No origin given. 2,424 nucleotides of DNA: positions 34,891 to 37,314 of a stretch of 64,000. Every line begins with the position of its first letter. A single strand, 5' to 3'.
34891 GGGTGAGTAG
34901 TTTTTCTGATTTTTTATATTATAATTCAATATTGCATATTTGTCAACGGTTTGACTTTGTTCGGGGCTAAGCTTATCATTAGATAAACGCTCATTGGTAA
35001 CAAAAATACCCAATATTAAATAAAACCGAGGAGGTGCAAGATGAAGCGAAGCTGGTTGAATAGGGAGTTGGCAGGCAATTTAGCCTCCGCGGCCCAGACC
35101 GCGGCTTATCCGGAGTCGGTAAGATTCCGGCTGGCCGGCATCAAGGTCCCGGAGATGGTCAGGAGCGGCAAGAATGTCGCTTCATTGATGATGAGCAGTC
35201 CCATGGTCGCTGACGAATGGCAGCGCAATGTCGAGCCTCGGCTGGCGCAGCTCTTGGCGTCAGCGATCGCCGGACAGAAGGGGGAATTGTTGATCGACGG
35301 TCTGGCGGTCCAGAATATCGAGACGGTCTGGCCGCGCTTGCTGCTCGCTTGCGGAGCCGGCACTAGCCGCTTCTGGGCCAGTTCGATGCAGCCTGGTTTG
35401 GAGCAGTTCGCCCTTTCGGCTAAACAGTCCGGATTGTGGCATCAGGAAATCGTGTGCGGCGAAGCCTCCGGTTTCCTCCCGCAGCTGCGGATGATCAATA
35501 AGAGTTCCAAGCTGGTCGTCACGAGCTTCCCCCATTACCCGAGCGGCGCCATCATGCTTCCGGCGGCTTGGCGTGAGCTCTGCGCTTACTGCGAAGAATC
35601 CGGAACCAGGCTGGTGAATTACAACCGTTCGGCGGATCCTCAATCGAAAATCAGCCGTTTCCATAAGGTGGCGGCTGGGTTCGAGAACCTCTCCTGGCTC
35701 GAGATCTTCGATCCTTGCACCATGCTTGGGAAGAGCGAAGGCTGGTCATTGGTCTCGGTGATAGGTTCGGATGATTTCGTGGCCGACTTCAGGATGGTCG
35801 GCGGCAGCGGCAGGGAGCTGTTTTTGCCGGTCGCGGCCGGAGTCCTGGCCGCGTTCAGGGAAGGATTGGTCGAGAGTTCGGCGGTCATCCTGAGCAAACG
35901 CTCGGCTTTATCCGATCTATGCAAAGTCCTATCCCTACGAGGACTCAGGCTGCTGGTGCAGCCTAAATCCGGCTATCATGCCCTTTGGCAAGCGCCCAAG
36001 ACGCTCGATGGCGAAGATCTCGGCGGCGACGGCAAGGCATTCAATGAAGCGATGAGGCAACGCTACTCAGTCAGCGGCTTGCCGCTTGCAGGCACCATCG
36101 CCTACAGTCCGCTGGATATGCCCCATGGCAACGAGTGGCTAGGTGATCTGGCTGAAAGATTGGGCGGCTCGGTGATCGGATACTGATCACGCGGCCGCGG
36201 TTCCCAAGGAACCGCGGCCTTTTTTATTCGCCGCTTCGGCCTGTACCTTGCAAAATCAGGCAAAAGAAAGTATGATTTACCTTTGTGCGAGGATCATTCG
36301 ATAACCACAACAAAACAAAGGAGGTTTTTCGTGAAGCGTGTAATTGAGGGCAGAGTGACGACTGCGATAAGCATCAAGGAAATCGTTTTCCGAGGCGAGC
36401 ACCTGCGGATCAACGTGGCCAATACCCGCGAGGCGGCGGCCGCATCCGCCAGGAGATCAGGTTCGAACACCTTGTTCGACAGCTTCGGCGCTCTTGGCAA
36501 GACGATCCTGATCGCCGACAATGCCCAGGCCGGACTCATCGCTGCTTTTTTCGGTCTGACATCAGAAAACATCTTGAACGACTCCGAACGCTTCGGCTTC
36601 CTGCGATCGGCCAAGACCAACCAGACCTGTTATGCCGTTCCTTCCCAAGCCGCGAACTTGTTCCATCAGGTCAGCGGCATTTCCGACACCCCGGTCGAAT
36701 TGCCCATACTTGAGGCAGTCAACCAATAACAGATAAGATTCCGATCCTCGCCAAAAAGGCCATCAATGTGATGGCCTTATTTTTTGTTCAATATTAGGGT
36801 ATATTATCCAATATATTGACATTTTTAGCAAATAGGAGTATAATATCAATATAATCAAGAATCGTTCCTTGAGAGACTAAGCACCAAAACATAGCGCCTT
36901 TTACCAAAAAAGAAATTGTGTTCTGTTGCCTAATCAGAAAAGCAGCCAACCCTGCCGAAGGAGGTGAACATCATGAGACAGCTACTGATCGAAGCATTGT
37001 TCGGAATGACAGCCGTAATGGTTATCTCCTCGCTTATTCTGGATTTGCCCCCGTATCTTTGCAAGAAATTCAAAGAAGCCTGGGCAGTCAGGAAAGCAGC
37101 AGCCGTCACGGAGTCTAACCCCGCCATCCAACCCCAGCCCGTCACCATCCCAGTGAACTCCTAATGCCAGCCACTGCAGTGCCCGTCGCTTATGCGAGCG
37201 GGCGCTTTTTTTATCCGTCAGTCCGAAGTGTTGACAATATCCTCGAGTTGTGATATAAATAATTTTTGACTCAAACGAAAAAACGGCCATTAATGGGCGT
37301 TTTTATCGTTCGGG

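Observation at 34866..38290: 3.4-kb island of five monocistronic hypothetical genes, each with a near-consensus promoter, most with their own terminator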

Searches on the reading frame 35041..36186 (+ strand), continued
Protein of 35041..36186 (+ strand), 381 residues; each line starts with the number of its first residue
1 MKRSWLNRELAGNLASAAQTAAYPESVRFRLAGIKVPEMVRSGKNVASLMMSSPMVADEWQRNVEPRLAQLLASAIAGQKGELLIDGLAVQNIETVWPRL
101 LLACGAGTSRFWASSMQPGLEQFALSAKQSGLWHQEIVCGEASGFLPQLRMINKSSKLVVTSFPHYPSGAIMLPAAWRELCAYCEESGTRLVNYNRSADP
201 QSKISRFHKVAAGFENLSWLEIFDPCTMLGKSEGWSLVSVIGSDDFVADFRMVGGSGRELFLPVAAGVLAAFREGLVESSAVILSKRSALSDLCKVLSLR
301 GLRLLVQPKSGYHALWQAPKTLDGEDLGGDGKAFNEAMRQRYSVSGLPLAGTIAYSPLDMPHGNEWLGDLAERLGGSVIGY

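Call 46: find_encoding_contigs(protein=P0011, flank=10000, max_places=2)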
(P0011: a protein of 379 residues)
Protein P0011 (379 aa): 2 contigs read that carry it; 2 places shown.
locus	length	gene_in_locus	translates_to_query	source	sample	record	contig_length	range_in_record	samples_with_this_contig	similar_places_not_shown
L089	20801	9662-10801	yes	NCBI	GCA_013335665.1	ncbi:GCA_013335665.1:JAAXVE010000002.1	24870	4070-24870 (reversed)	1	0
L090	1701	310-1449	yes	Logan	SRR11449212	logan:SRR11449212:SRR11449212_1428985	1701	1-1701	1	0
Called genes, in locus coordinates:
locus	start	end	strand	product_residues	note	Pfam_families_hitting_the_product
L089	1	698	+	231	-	PF02355:SecD_SecF_C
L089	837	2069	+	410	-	PF00587:tRNA-synt_2b, PF03129:HGTP_anticodon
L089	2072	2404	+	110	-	-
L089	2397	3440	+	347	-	PF00022:Actin, PF06723:MreB_Mbl, PF00012:HSP70, PF11104:PilM_2 (faint), PF14450:FtsA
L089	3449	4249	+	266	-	PF04085:MreC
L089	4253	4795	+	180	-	-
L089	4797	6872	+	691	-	PF03717:PBP_dimer, PF00905:Transpeptidase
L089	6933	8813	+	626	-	PF18884:TSP3_bac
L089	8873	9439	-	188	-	PF06725:3D (weak)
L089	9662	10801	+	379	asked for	-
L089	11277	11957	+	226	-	PF01628:HrcA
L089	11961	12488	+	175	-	PF01025:GrpE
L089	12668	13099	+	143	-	PF00011:HSP20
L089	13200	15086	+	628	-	PF00012:HSP70, PF06723:MreB_Mbl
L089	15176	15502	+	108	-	-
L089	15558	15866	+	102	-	PF11950:DUF3467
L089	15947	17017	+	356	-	PF00226:DnaJ, PF01556:DnaJ_C, PF00684:DnaJ_CXXCXGXG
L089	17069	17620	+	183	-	-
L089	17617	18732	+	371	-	PF00089:Trypsin, PF13365:Trypsin_2, PF13180:PDZ_2, PF00595:PDZ, PF17820:PDZ_6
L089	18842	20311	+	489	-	-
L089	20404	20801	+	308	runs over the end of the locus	PF00005:ABC_tran, PF13175:AAA_15 (faint), PF13304:AAA_21, PF13732:DrrA1-3_C (faint)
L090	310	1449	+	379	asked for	-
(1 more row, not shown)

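Call 47: find_encoding_contigs(protein=P0093, flank=8000, max_places=2)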
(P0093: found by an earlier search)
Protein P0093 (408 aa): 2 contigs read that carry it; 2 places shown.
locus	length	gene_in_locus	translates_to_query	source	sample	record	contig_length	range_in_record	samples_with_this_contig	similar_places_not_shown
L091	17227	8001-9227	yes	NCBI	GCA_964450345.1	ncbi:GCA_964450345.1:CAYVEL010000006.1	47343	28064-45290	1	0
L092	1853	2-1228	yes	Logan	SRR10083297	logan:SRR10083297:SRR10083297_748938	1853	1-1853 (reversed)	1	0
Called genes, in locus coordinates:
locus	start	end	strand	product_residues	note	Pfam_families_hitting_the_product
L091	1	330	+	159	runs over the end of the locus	-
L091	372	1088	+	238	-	PF03372:Exo_endo_phos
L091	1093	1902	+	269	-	PF06182:ABC2_membrane_6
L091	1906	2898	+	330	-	PF00005:ABC_tran, PF13304:AAA_21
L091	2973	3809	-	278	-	-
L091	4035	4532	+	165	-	-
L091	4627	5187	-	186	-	-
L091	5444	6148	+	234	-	-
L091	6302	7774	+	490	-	PF00278:Orn_DAP_Arg_deC, PF02784:Orn_Arg_deC_N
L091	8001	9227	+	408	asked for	PF00155:Aminotran_1_2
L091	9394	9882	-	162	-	-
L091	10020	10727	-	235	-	PF03193:RsgA_GTPase (faint), PF01926:MMR_HSR1, PF02421:FeoB_N (weak), PF00009:GTP_EFTU (weak)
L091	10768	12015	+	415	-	PF05007:Mannosyl_trans (weak)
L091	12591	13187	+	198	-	PF10755:DUF2585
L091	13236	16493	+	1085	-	PF13620:CarboxypepD_reg, PF25020:TTR_TEN1-4 (weak), PF10577:FAM171A1-2-B_N (faint)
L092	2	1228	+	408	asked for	PF00155:Aminotran_1_2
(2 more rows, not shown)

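Call 53: find_related_loci(query=A1, collection=metagenome_contigs, flank=6000)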
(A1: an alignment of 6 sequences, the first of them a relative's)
Query A1 (381 aa) in metagenome_contigs; peptide patterns used: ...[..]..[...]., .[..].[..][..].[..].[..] (x = any residue, [..] = any of these).
163 stretches matched a pattern; 1 encode a relative of the query (tblastn E <= 1e-3); 1 distinct loci.
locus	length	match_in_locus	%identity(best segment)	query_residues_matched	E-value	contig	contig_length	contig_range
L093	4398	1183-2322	63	1-381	6e-160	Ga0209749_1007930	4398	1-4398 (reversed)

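Call 54: find_encoding_contigs(protein=P0005, flank=5000, max_places=2)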
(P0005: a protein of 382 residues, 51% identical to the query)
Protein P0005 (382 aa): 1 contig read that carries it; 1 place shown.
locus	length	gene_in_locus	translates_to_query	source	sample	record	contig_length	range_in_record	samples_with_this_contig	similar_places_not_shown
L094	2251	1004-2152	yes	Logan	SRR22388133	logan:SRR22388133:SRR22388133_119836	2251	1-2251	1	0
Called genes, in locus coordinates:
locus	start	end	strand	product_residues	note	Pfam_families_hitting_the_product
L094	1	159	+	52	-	?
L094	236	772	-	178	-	PF06725:3D (weak)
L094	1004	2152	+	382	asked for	-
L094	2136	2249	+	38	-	?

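Call 96: find_related_loci(query=A1, collection=viral_contigs, flank=3000)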
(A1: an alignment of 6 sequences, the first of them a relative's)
Query A1 (381 aa) in viral_contigs; peptide patterns used: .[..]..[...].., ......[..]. (x = any residue, [..] = any of these).
42 stretches matched a pattern, but none encodes a relative of the query by tblastn (E <= 1e-3).

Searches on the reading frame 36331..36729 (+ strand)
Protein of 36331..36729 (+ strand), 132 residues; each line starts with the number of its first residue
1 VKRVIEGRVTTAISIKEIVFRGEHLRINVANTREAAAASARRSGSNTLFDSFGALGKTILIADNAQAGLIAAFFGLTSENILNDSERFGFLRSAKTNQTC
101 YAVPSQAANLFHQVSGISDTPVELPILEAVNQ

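Call 5: search_protein_families(library=pfam, proteins=[window:36331-36729:+], max_evalue=1)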
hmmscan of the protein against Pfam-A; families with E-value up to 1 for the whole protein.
window:36331-36729:+ (132 aa): 0 families

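Call 36: search_protein_families(library=ncbifam, proteins=[window:36331-36729:+], max_evalue=1)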
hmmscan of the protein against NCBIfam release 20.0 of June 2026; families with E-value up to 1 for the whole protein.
window:36331-36729:+ (132 aa): 0 families

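Call 37: search_protein_families(library=padloc, proteins=[window:36331-36729:+], max_evalue=1)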
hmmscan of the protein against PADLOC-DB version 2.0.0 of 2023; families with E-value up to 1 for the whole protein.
window:36331-36729:+ (132 aa): 0 families

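Call 38: search_protein_families(library=phrogs, proteins=[window:36331-36729:+], max_evalue=1)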
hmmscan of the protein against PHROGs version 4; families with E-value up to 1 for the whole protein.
window:36331-36729:+ (132 aa): 1 family
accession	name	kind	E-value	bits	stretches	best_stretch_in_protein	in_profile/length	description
phrog_8888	-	DNA, RNA and nucleotide metabolism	0.48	11.4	1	21-77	35-91/295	DNA polymerase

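Call 62: find_homologous_proteins(query=window:36331-36726:+, max_evalue=0.01)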
Query window:36331-36726:+ (132 aa): 3 proteins with E <= 0.01 among 49 candidates.
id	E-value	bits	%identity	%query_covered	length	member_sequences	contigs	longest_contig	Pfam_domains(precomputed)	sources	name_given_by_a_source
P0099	4.6e-77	273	100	100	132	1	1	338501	-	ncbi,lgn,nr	ncbi:hypothetical protein HGA34_00500 [Candidatus Falkowbacteria bacterium]|nr:hypothetical protein 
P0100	4.1e-49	183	68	100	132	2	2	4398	-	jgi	-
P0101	3.1e-41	158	62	100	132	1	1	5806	-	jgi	-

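Call 65: search_solved_structures(query=A8, max_evalue=10)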
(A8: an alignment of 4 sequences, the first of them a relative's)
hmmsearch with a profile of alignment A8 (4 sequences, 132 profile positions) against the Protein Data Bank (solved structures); distinct sequences matched with E-value up to 10: 6.
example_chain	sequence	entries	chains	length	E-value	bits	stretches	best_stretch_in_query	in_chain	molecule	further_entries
1szq_A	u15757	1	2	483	0.16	15.2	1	40-84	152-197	2-methylcitrate dehydratase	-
8vd6_A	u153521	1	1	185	0.25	14.6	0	60-81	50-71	CAP REPEAT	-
3bhy_A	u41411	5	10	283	0.85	12.9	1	40-92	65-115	Death-associated protein kinase 3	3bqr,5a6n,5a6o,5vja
1yrp_A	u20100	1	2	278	0.85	12.9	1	40-92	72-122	Death-associated protein kinase 3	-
8cgn_B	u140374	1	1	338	0.87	12.9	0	13-39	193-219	60S ribosomal protein L17-A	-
2j90_A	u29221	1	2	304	0.95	12.7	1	40-92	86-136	DEATH-ASSOCIATED PROTEIN KINASE 3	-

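Call 74: predict_structure(alignment_id=A9)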
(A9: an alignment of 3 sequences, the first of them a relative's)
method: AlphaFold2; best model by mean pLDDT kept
length: 132 residues; sequences in the alignment: 3
mean_pLDDT: 72.1   pTM: 0.69
mean pLDDT of the five models: 72.1, 69.0, 68.0, 63.5, 50.4
residues with pLDDT >= 90: 7; 70-90: 77; 50-70: 22; < 50: 26
segments of 3 or more residues with pLDDT < 50: 1-10, 117-132
pLDDT, mean of each block of 10 residues (from residue 1): 35 76 84 84 85 70 89 88 74 73 84 59 43 36
secondary structure, 60 per line:
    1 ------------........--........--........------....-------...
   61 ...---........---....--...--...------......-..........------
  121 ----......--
elements in order: E13-20 E23-30 H33-40 E47-50 E58-63 H67-74 E98-103 H105-114 H125-130

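Call 95: find_related_loci(query=A8, collection=viral_contigs, flank=3000)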
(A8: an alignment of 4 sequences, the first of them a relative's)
Query A8 (132 aa) in viral_contigs; peptide patterns used: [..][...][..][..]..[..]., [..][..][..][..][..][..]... (x = any residue, [..] = any of these).
276 stretches matched a pattern, but none encodes a relative of the query by tblastn (E <= 1e-3).

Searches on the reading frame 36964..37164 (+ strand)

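Call 5: search_protein_families(library=pfam, proteins=[window:36964-37164:+], max_evalue=1)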
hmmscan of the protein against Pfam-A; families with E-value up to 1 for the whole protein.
window:36964-37164:+ (66 aa): 2 families
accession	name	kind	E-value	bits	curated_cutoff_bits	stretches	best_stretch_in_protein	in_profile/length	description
PF03239.20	FTR1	-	0.068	12.9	25.3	1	6-51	72-116/284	Iron permease FTR1 family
PF11773.13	ComGE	-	0.16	12.3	25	1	7-58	1-50/82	Competence system putative prepilin ComGE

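Call 36: search_protein_families(library=ncbifam, proteins=[window:36973-37164:+], max_evalue=1)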
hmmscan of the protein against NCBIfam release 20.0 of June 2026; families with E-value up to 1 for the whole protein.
window:36973-37164:+ (63 aa): 0 families

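Call 37: search_protein_families(library=padloc, proteins=[window:36973-37164:+], max_evalue=1)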
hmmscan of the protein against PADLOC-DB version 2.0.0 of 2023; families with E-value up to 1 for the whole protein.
window:36973-37164:+ (63 aa): 0 families

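Call 38: search_protein_families(library=phrogs, proteins=[window:36973-37164:+], max_evalue=1)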
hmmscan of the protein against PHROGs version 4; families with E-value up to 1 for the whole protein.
window:36973-37164:+ (63 aa): 1 family
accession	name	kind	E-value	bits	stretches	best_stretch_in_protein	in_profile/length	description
phrog_21622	-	unknown function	0.24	12.5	1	6-34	32-60/64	-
